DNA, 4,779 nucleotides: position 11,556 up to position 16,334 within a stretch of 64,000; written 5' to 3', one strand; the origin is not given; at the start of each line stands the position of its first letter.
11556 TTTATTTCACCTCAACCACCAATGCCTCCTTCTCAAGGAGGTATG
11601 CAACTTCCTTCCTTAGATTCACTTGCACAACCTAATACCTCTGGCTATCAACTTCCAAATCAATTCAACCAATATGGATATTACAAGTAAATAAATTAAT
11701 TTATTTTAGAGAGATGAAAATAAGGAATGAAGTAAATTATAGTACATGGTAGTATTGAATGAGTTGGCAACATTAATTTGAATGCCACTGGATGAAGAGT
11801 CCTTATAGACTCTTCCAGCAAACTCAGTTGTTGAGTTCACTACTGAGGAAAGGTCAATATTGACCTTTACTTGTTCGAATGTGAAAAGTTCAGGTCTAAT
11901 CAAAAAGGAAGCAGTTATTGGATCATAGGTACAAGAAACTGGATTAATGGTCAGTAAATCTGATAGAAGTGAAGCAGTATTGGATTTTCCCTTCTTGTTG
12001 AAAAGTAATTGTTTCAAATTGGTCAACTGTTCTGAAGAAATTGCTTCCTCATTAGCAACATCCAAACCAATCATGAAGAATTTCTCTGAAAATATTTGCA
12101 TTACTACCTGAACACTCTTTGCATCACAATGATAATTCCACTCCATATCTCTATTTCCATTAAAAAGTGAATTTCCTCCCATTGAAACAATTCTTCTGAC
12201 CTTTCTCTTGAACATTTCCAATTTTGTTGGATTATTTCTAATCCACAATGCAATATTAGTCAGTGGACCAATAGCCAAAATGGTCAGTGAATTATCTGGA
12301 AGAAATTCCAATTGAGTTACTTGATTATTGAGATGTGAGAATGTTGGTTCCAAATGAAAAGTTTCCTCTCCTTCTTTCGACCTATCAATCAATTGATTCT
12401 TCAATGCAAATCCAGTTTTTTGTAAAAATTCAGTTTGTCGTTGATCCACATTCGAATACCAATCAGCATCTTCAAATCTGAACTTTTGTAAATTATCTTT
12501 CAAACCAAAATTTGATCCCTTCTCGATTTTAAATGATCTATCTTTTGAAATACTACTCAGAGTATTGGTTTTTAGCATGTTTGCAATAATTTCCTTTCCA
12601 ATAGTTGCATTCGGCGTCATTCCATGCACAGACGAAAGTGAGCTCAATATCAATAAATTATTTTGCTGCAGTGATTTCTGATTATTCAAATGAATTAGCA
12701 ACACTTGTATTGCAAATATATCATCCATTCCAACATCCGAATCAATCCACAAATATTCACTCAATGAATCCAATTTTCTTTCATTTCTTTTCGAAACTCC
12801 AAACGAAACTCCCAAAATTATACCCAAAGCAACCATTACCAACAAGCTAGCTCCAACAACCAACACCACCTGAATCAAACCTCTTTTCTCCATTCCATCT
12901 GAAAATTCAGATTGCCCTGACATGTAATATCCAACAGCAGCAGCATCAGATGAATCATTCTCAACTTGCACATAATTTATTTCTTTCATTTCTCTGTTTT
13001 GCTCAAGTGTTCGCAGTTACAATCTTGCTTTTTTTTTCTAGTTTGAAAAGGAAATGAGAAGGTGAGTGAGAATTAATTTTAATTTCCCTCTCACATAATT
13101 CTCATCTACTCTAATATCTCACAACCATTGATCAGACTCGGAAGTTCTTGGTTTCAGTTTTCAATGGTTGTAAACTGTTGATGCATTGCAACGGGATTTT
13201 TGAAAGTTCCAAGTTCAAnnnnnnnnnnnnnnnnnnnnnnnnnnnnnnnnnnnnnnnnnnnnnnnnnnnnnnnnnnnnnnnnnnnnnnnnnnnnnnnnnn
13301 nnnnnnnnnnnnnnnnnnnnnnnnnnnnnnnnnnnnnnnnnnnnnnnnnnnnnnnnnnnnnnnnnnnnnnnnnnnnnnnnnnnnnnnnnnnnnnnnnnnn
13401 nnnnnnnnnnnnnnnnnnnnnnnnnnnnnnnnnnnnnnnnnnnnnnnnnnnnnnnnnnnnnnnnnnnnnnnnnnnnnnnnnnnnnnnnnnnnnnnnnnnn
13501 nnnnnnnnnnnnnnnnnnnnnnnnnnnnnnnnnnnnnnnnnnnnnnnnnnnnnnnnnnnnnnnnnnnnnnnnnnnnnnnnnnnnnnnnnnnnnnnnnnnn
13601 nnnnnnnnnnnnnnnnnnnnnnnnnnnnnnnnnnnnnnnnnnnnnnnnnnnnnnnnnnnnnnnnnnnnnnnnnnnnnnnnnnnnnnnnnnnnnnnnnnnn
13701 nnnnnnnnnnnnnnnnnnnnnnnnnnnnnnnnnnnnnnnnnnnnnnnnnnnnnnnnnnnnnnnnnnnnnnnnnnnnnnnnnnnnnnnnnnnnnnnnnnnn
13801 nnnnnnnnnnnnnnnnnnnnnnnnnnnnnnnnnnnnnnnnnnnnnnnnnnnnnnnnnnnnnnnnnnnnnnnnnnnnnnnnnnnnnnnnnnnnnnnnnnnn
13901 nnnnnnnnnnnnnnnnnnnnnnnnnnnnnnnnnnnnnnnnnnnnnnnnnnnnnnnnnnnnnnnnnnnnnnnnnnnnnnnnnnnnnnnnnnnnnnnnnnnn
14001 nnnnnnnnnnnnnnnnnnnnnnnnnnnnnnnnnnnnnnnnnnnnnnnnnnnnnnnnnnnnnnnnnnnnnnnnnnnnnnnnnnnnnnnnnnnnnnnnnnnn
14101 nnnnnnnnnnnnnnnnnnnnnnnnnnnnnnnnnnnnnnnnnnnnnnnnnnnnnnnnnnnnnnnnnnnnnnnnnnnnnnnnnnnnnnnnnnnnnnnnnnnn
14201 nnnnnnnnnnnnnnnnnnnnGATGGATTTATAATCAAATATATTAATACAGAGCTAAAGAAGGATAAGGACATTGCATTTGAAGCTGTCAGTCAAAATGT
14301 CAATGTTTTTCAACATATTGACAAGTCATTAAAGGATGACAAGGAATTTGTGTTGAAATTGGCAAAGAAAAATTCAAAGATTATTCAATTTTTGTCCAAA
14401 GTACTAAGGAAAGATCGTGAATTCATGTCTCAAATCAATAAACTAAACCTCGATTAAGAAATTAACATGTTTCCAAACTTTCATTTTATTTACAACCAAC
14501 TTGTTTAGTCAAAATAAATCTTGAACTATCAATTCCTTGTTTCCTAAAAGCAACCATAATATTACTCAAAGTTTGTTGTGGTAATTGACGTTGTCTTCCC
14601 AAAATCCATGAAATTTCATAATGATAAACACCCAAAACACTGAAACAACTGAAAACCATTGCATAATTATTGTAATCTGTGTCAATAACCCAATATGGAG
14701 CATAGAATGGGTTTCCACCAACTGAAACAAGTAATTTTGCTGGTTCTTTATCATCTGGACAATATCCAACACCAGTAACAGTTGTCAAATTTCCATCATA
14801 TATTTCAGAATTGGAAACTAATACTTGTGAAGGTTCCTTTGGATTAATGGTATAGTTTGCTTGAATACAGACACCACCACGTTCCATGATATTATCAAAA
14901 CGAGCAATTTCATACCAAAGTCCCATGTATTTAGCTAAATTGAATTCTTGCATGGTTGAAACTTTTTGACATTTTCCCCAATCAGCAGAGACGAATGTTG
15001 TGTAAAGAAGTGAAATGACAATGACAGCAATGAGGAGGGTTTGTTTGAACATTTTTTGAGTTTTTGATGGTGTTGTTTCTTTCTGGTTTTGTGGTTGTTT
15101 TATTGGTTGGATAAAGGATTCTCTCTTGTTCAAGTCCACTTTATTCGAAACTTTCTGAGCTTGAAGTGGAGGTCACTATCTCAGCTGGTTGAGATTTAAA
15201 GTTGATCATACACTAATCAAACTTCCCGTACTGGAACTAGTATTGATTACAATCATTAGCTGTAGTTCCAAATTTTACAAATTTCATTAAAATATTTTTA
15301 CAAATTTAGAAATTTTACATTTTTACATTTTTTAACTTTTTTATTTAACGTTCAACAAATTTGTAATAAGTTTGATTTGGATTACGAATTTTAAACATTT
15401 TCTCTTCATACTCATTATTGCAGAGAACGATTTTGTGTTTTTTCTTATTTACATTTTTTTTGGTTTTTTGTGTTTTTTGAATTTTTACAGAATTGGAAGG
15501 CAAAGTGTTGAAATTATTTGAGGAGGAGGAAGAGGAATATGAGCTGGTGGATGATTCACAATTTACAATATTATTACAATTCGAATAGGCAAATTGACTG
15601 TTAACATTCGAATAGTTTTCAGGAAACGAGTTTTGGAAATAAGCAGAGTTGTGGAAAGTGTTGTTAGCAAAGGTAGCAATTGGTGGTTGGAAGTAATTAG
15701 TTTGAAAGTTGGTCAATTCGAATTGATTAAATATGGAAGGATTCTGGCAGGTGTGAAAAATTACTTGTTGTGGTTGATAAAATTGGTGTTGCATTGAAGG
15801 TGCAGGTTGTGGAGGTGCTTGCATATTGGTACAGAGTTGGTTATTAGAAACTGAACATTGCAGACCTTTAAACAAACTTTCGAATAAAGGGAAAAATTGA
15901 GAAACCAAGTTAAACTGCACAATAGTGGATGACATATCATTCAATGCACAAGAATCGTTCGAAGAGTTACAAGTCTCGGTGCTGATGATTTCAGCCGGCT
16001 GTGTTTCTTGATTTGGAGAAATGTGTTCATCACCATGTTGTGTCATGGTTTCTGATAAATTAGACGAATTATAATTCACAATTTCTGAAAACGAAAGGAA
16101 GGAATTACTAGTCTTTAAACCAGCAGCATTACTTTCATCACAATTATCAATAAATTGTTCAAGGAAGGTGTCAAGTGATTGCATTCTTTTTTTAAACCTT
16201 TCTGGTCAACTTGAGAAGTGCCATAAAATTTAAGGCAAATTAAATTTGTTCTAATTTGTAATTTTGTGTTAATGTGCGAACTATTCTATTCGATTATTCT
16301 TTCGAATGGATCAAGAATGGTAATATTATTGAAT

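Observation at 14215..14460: Single in-frame TAA inside a perfectly continuing DUF4116 repeat array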

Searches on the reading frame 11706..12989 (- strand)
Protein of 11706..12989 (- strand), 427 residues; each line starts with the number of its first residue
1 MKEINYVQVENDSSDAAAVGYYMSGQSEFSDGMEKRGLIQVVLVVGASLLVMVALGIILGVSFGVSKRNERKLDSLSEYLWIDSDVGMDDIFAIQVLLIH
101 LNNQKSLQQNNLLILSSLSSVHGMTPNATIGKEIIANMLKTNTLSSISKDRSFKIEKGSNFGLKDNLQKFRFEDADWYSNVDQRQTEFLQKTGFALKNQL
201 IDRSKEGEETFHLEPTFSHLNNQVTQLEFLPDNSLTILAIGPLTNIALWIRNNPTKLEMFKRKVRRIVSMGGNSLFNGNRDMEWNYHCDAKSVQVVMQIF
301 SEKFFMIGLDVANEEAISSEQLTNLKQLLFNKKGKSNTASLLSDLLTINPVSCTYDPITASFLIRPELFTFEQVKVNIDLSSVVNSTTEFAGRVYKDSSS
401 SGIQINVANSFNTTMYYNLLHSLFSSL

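Call 7: search_protein_families(library=pfam, proteins=[window:11706-12989:-], max_evalue=0.01)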
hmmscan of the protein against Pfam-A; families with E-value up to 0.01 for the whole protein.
window:11706-12989:- (427 aa): 1 family
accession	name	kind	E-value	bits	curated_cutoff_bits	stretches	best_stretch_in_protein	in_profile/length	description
PF01156.24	IU_nuc_hydro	-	9.4e-28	98.2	34.2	1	80-414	1-293/297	Inosine-uridine preferring nucleoside hydrolase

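Call 8: find_encoding_contigs(protein=window:11706-12989:-, flank=4000, max_places=4)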
Protein window:11706-12989:- (427 aa): no gene with exactly this product is on record in the collection.

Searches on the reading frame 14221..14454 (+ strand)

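Call 7: search_protein_families(library=pfam, proteins=[window:14221-14454:+], max_evalue=0.01)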
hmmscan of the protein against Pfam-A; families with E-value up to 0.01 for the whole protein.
seq(78 aa): 1 family
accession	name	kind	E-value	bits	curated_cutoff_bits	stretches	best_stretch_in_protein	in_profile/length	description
PF13475.11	DUF4116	-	1e-21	76.7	24.9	2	1-38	12-49/49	Domain of unknown function (DUF4116)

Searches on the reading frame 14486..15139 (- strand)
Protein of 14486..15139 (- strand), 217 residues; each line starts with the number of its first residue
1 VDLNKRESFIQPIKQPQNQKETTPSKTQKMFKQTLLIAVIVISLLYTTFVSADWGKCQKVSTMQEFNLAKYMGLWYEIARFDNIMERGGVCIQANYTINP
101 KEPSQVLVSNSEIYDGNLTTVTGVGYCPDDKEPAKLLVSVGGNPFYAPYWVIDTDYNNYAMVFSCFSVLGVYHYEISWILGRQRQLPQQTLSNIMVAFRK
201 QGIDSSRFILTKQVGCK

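Call 7: search_protein_families(library=pfam, proteins=[window:14486-15139:-], max_evalue=0.01)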
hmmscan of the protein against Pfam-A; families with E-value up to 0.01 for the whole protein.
window:14486-15139:- (217 aa): 3 families
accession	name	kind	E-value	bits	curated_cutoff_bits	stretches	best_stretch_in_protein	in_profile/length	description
PF08212.18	Lipocalin_2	-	1.4e-22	80.7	24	1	67-213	2-146/146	Lipocalin-like domain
PF00061.29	Lipocalin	-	3.1e-12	47.3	23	1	73-213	2-143/145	Lipocalin / cytosolic fatty-acid binding protein family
PF03973.19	Triabin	-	0.0019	18.5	21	1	142-167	96-121/149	Triabin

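Call 52: find_encoding_contigs(protein=window:14489-15052:-, flank=3000, max_places=6)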
Protein seq(188 aa) (188 aa): no gene with exactly this product is on record in the collection.

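Call 55: find_encoding_contigs(protein=window:14489-15139:-, flank=3000, max_places=4)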
Protein seq(217 aa) (217 aa): no gene with exactly this product is on record in the collection.

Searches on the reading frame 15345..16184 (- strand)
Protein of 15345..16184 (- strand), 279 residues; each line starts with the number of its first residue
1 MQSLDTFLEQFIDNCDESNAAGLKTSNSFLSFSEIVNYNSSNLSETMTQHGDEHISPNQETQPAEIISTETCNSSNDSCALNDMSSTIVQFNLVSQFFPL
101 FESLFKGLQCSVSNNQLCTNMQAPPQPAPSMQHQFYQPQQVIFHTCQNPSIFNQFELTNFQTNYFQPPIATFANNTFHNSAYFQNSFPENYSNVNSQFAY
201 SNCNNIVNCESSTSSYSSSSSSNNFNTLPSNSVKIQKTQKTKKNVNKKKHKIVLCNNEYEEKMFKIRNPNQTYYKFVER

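Call 56: find_encoding_contigs(protein=window:15345-16184:-, flank=4000, max_places=4)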
Protein window:15345-16184:- (279 aa): no gene with exactly this product is on record in the collection.
